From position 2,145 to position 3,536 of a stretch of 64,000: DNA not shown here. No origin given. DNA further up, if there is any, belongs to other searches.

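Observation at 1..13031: Candidate lipid-carrier aminosugar transfer system: GT2 + YdjC deacetylase + GNAT + GMC oxidoreductase + epimerase, convergent with two giant GT-C glycosyltransferase paralogs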

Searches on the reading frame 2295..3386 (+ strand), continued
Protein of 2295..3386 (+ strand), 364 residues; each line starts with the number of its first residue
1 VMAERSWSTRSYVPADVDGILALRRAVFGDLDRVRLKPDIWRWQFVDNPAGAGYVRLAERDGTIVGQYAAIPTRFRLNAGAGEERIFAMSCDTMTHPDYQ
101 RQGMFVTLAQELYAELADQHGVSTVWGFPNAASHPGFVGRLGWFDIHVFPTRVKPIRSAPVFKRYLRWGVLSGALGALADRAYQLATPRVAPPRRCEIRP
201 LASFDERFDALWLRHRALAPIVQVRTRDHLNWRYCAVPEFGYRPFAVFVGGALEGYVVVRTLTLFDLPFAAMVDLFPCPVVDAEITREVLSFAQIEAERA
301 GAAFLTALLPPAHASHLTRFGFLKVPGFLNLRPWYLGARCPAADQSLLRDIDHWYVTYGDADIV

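Call 93: search_protein_families(library=ncbifam, proteins=[L126:4930-5763:+, L126:5771-6631:+, L126:6628-8004:+, L126:8001-9065:+, L126:9037-9762:-, L126:9759-12347:-, L126:2526-4604:-, L126:1756-2460:-, L124:12338-13714:-, L125:6628-8004:+], max_evalue=0.00001)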
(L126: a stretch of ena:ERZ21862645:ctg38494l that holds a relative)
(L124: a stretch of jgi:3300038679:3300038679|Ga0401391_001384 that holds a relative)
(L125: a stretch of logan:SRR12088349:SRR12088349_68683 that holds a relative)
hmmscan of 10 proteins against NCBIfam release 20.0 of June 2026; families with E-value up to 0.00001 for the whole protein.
L126:4930-5763:+ (277 aa): 0 families

L126:5771-6631:+ (286 aa): 3 families
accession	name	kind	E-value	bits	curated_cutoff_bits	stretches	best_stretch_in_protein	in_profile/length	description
NF002559.0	PRK02134.1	equivalog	6.3e-40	137.3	227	1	1-153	3-150/249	chitin disaccharide deacetylase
TIGR03473.1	HpnK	hypoth_equivalog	7.9e-39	133.6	232.6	1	2-285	3-281/283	hopanoid biosynthesis-associated protein HpnK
NF052308.1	CarbhyDeactlThm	equivalog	8.2e-11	41.7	400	1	3-162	14-161/265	carbohydrate deacetylase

L126:6628-8004:+ (458 aa): 21 families
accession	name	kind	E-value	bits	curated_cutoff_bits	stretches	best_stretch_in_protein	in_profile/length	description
TIGR02026.1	BchE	equivalog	2.5e-39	135.5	481.35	1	7-433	2-433/497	magnesium-protoporphyrin IX monomethyl ester anaerobic oxidative cyclase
TIGR03471.1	HpnJ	equivalog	3.7e-39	134.9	577.6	1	22-440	25-445/472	hopanoid biosynthesis associated radical SAM protein HpnJ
TIGR04014.1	B12_SAM_MJ_0865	equivalog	5e-33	114.5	360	1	104-390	69-357/434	methyl-coenzyme M reductase glutamine C-methyltransferase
TIGR04295.1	B12_rSAM_oligo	hypoth_equivalog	1.2e-31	109.9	400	1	9-314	4-306/422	TIGR04295 family B12-binding domain-containing radical SAM protein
NF050148.1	rSAM_ApyD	equivalog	2.7e-30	105.4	750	1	153-392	154-394/645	RiPP biosynthesis radical SAM protein ApyD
NF033070.1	rSAM_AprD4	equivalog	1.5e-28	99.9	500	1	27-388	38-387/456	AprD4 family radical SAM diol-dehydratase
TIGR04479.1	bcpD_PhpK_rSAM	subfamily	5.2e-28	97.7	600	1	199-373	239-413/504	PhpK family radical SAM P-methyltransferase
TIGR04072.2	rSAM_ladder_B12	equivalog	1.1e-27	96.7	360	1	103-397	99-372/443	lipid biosynthesis B12-binding/radical SAM protein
TIGR04013.1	B12_SAM_MJ_1487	hypoth_equivalog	6.9e-26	91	251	2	302-391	266-357/382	TIGR04013 family B12-binding domain/radical SAM domain-containing protein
TIGR03975.1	rSAM_ocin_1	subfamily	6.6e-25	87.7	281.85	1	127-365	184-426/606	RiPP maturation radical SAM C-methyltransferase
NF038361.1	rSAM_Sden_1168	equivalog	1.9e-20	72.9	575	1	148-391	222-473/560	Sden_1168 family B12-binding radical SAM P-methyltransferase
NF040546.1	rSAM_CUAEP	equivalog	4.9e-18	65.1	500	1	30-364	12-336/468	CUAEP/CCAEP-tail radical SAM (seleno)protein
TIGR04385.1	B12_rSAM_cofa1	equivalog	6.8e-18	65.1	450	1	31-366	20-361/438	B12 lower ligand biosynthesis radical SAM protein BzaD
NF033712.0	B12_rSAM_KedN5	subfamily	3.2e-16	58.7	700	1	96-259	84-253/624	KedN5 family methylcobalamin-dependent radical SAM C-methyltransferase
NF040542.1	rSAM_RCCLKC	equivalog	1.8e-15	57.1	450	1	25-342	7-323/423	arsinothricin biosynthesis radical SAM protein ArsL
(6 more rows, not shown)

L126:8001-9065:+ (354 aa): 0 families

L126:9037-9762:- (241 aa): 8 families
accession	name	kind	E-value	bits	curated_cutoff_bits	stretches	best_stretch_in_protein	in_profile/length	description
NF007986.1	PRK10714.1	equivalog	1.6e-14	53.6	529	1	7-182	8-184/316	undecaprenyl-phosphate 4-deoxy-4-formamido-L-arabinose transferase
TIGR03937.1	PgaC_IcaA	equivalog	2e-11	43.5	422.3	1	5-98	45-136/407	poly-beta-1,6-N-acetyl-D-glucosamine synthase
NF047588.1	GlcsyltransPgfSStrep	equivalog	3.8e-10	39.5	500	1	7-156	3-153/308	glycosyltransferase PgfS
NF007482.0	PRK10073.1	equivalog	1.2e-08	34.3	423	1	4-100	5-98/334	glycosyltransferase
NF041391.1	DPhHxTase_Halo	equivalog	1.8e-07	30.4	375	1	42-207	28-188/213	dolichyl-phosphate hexose transferase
TIGR04283.1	glyco_like_mftF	equivalog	8e-07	28.9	182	1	7-120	1-105/221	TIGR04283 family arsenosugar biosynthesis glycosyltransferase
NF041875.1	EPS_EpsD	equivalog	2e-06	27.4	370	1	8-108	2-100/325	exopolysaccharide biosynthesis glycosyltransferase EpsD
TIGR03111.1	glyc2_xrt_Gpos1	hypoth_equivalog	6.7e-06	25.2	363.95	0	5-98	49-142/439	TIGR03111 family XrtG-associated glycosyltransferase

L126:9759-12347:- (862 aa): 4 families
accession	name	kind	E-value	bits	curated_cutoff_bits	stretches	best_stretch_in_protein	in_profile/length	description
TIGR03302.1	OM_YfiO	subfamily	1.6e-15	57.3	81.4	1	743-861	37-163/239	outer membrane protein assembly factor BamD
TIGR02795.1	tol_pal_ybgF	equivalog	1.7e-14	54.4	90.1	1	744-856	7-119/119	tol-pal system protein YbgF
NF047371.1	FlcA_CTERM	equivalog_domain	6.1e-08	31.6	300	1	745-842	444-536/646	periplasmic flagellar collar protein FlcA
NF008068.0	PRK10803.1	equivalog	1.7e-07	31.5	383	1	751-857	155-261/263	cell division protein CpoB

L126:2526-4604:- (692 aa): 5 families
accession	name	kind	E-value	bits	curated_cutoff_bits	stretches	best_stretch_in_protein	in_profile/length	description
TIGR01507.1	hopene_cyclase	equivalog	1.8e-243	809.6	431.1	1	44-671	13-638/640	squalene--hopene cyclase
TIGR01787.1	squalene_cyclas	subfamily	5.9e-189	629.7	322.7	1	52-668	2-622/622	squalene/oxidosqualene cyclases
TIGR03463.1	osq_cycl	subfamily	1e-66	225.6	851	1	58-665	3-633/634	2,3-oxidosqualene cyclase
TIGR04277.1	squa_tetra_cyc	equivalog_domain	6e-65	220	500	2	404-668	351-622/624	tetrahymanol synthase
NF053823.1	SCO2321_fam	equivalog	1.5e-13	50.5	300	0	555-585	118-148/405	SCO2321 family membrane protein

L126:1756-2460:- (234 aa): 8 families
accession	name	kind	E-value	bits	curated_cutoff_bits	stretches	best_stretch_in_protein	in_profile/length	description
TIGR03468.1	HpnG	hypoth_equivalog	1.3e-42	145.8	187.1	1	20-216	17-207/212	hopanoid-associated phosphorylase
NF005476.0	PRK07077.1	equivalog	1.1e-33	116.6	215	1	48-227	53-233/243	phosphorylase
NF004079.0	PRK05584.1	equivalog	2.2e-17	63.4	169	1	22-170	40-203/232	5'-methylthioadenosine/adenosylhomocysteine nucleosidase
TIGR03664.1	fut_nucase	equivalog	7.4e-13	48.7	124.7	1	98-165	134-201/228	futalosine hydrolase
NF011286.0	PRK14697.1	equivalog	9.7e-09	35.1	260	1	22-168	41-198/233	bifunctional 5'-methylthioadenosine/S-adenosylhomocysteine nucleosidase/phosphatase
TIGR01704.1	MTA_SAH-Nsdase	equivalog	3e-08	33.5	73.8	1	17-168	34-200/229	5'-methylthioadenosine/S-adenosylhomocysteine nucleosidase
NF005213.0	PRK06698.1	equivalog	7.5e-08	31.6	768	1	23-168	42-198/459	bifunctional 5'-methylthioadenosine/S-adenosylhomocysteine nucleosidase/phosphatase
NF006087.0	PRK08236.1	equivalog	1.9e-06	27.7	213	0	53-165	61-188/219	futalosine hydrolase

L124:12338-13714:- (458 aa): 20 families
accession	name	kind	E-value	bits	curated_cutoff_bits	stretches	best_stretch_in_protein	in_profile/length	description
TIGR02026.1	BchE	equivalog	6.6e-40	137.4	481.35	1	7-408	2-401/497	magnesium-protoporphyrin IX monomethyl ester anaerobic oxidative cyclase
NF050148.1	rSAM_ApyD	equivalog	3.3e-37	128.2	750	1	21-392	15-394/645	RiPP biosynthesis radical SAM protein ApyD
TIGR03471.1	HpnJ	equivalog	1.1e-35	123.5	577.6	1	25-442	28-447/472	hopanoid biosynthesis associated radical SAM protein HpnJ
TIGR04295.1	B12_rSAM_oligo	hypoth_equivalog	3.5e-32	111.6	400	1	8-327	3-319/422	TIGR04295 family B12-binding domain-containing radical SAM protein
TIGR04014.1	B12_SAM_MJ_0865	equivalog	8.4e-30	103.9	360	1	100-406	65-373/434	methyl-coenzyme M reductase glutamine C-methyltransferase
NF033070.1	rSAM_AprD4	equivalog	2.1e-28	99.5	500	1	28-393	39-391/456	AprD4 family radical SAM diol-dehydratase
TIGR04072.2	rSAM_ladder_B12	equivalog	4.1e-28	98.2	360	1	43-388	30-369/443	lipid biosynthesis B12-binding/radical SAM protein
TIGR04479.1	bcpD_PhpK_rSAM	subfamily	1.2e-27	96.4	600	1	200-373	240-413/504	PhpK family radical SAM P-methyltransferase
TIGR04013.1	B12_SAM_MJ_1487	hypoth_equivalog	6.5e-25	87.8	251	2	292-390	255-356/382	TIGR04013 family B12-binding domain/radical SAM domain-containing protein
NF038361.1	rSAM_Sden_1168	equivalog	4.5e-22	78.3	575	1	131-365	205-447/560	Sden_1168 family B12-binding radical SAM P-methyltransferase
TIGR04367.1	HpnR_B12_rSAM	equivalog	3.2e-19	68.9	650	1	30-457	21-430/490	hopanoid C-3 methylase HpnR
TIGR03975.1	rSAM_ocin_1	subfamily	3.9e-19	68.6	281.85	1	95-365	149-426/606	RiPP maturation radical SAM C-methyltransferase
TIGR04385.1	B12_rSAM_cofa1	equivalog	4.1e-16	59.2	450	1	26-365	16-360/438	B12 lower ligand biosynthesis radical SAM protein BzaD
NF040546.1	rSAM_CUAEP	equivalog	1.9e-13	50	500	1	30-387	12-364/468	CUAEP/CCAEP-tail radical SAM (seleno)protein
NF033712.0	B12_rSAM_KedN5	subfamily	5.9e-13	47.9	700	1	92-278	80-273/624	KedN5 family methylcobalamin-dependent radical SAM C-methyltransferase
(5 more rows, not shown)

L125:6628-8004:+ (458 aa): 22 families
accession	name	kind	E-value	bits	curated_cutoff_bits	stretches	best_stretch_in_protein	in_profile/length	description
TIGR02026.1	BchE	equivalog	1.1e-48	166.4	481.35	1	7-414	2-407/497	magnesium-protoporphyrin IX monomethyl ester anaerobic oxidative cyclase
TIGR03471.1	HpnJ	equivalog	1e-41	143.4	577.6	1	23-440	26-445/472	hopanoid biosynthesis associated radical SAM protein HpnJ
NF050148.1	rSAM_ApyD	equivalog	2.9e-34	118.5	750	1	152-389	153-391/645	RiPP biosynthesis radical SAM protein ApyD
TIGR04295.1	B12_rSAM_oligo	hypoth_equivalog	8.7e-33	113.6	400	1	8-315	3-307/422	TIGR04295 family B12-binding domain-containing radical SAM protein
TIGR04014.1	B12_SAM_MJ_0865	equivalog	3.1e-31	108.6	360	1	105-399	70-366/434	methyl-coenzyme M reductase glutamine C-methyltransferase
TIGR04072.2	rSAM_ladder_B12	equivalog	7.5e-29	100.6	360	1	92-390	88-371/443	lipid biosynthesis B12-binding/radical SAM protein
NF033070.1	rSAM_AprD4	equivalog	4.5e-27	95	500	1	28-389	39-388/456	AprD4 family radical SAM diol-dehydratase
TIGR04479.1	bcpD_PhpK_rSAM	subfamily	8.2e-27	93.7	600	1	200-374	240-414/504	PhpK family radical SAM P-methyltransferase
TIGR04013.1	B12_SAM_MJ_1487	hypoth_equivalog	9.2e-24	84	251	2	288-390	251-356/382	TIGR04013 family B12-binding domain/radical SAM domain-containing protein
TIGR03975.1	rSAM_ocin_1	subfamily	3.9e-23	81.8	281.85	1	128-364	185-425/606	RiPP maturation radical SAM C-methyltransferase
TIGR04385.1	B12_rSAM_cofa1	equivalog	5e-21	75.4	450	1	31-364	20-359/438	B12 lower ligand biosynthesis radical SAM protein BzaD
NF038361.1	rSAM_Sden_1168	equivalog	8.8e-20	70.8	575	1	157-390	232-472/560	Sden_1168 family B12-binding radical SAM P-methyltransferase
TIGR04367.1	HpnR_B12_rSAM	equivalog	1.5e-19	70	650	1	30-387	21-369/490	hopanoid C-3 methylase HpnR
NF040546.1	rSAM_CUAEP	equivalog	2e-16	59.7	500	1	30-349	12-322/468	CUAEP/CCAEP-tail radical SAM (seleno)protein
NF033712.0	B12_rSAM_KedN5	subfamily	9.9e-16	57.1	700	1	106-260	94-254/624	KedN5 family methylcobalamin-dependent radical SAM C-methyltransferase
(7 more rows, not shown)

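Call 99: find_encoding_contigs(protein=P0308, flank=10000, max_places=1)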
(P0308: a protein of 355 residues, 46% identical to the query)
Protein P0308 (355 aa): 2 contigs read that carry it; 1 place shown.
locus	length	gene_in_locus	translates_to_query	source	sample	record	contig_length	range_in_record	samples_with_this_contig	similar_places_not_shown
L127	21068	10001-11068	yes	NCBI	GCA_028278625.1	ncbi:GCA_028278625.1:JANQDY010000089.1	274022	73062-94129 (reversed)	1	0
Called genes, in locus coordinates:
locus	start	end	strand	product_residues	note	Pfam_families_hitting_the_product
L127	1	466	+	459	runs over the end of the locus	PF01565:FAD_binding_4, PF02913:FAD-oxidase_C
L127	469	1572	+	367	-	PF13237:Fer4_10 (faint), PF12838:Fer4_7, PF13183:Fer4_8, PF02754:CCG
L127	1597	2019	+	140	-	PF01597:GCV_H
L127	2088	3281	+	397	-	PF00037:Fer4 (faint), PF13187:Fer4_9 (faint), PF13237:Fer4_10 (weak), PF13746:Fer4_18 (faint), PF13183:Fer4_8, PF13534:Fer4_17, PF02754:CCG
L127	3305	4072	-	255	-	PF01048:PNP_UDP_1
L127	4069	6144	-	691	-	PF00432:Prenyltrans (faint), PF09492:Pec_lyase (faint), PF13249:SQHop_cyclase_N, PF13243:SQHop_cyclase_C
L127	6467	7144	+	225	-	PF02457:DAC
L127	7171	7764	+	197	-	PF09523:DUF2390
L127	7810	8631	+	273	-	PF07705:CARDB (weak)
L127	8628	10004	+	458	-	PF04055:Radical_SAM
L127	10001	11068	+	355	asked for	PF13527:Acetyltransf_9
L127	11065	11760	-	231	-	PF00535:Glycos_transf_2, PF13641:Glyco_tranf_2_3 (weak)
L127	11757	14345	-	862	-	PF10131:PTPS_related, PF13174:TPR_6 (faint), PF13525:YfiO (weak)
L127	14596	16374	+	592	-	PF12895:ANAPC3 (faint), PF23300:HEAT_Nup120 (faint), PF13432:TPR_16, PF14559:TPR_19 (weak), PF13414:TPR_11 (weak), PF14559:TPR_19 (weak), PF00515:TPR_1 (weak), PF07719:TPR_2 (weak), +9 more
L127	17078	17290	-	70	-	-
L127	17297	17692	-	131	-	-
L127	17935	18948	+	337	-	-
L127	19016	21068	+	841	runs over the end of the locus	PF05048:NosD, PF13229:Beta_helix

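Call 100: find_encoding_contigs(protein=P0284, flank=10000, max_places=1)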
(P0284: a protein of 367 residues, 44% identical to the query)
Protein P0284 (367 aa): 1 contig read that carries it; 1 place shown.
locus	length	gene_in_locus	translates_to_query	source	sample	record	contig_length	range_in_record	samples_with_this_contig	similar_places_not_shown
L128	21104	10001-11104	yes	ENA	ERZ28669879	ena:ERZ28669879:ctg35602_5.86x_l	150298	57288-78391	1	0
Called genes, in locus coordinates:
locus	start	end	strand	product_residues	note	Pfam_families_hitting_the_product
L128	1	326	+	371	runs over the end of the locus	PF12797:Fer4_2 (faint), PF13187:Fer4_9 (faint), PF13746:Fer4_18 (faint), PF12838:Fer4_7 (weak), PF13183:Fer4_8, PF13237:Fer4_10, PF13534:Fer4_17, PF02754:CCG, +2 more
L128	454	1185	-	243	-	PF01048:PNP_UDP_1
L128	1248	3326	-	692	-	PF13249:SQHop_cyclase_N, PF09492:Pec_lyase (faint), PF13243:SQHop_cyclase_C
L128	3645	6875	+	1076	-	PF00211:Guanylate_cyc, PF13191:AAA_16, PF13424:TPR_12 (faint), PF00515:TPR_1 (faint), PF07719:TPR_2 (faint), PF13181:TPR_8 (faint), PF17874:TPR_MalT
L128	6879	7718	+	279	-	PF07705:CARDB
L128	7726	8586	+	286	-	PF04794:YdjC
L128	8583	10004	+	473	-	PF04055:Radical_SAM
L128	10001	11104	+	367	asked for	PF13527:Acetyltransf_9, PF00583:Acetyltransf_1 (weak)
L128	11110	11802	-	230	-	PF00535:Glycos_transf_2, PF13641:Glyco_tranf_2_3 (weak)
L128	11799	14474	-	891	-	PF10131:PTPS_related, PF13174:TPR_6 (faint), PF07719:TPR_2 (faint), PF13432:TPR_16 (faint), PF13525:YfiO, PF14559:TPR_19 (faint)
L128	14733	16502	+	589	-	PF12895:ANAPC3 (weak), PF13432:TPR_16 (weak), PF14559:TPR_19, PF25063:ARM_TT21_C (weak), PF00515:TPR_1 (weak), PF13414:TPR_11 (weak), PF14559:TPR_19 (weak), PF21033:RMD1-3 (weak), +13 more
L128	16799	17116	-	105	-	-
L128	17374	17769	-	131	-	-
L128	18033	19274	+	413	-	PF02706:Wzz, PF13807:GNVR (weak)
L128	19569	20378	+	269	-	-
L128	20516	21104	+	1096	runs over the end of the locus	PF05048:NosD, PF13229:Beta_helix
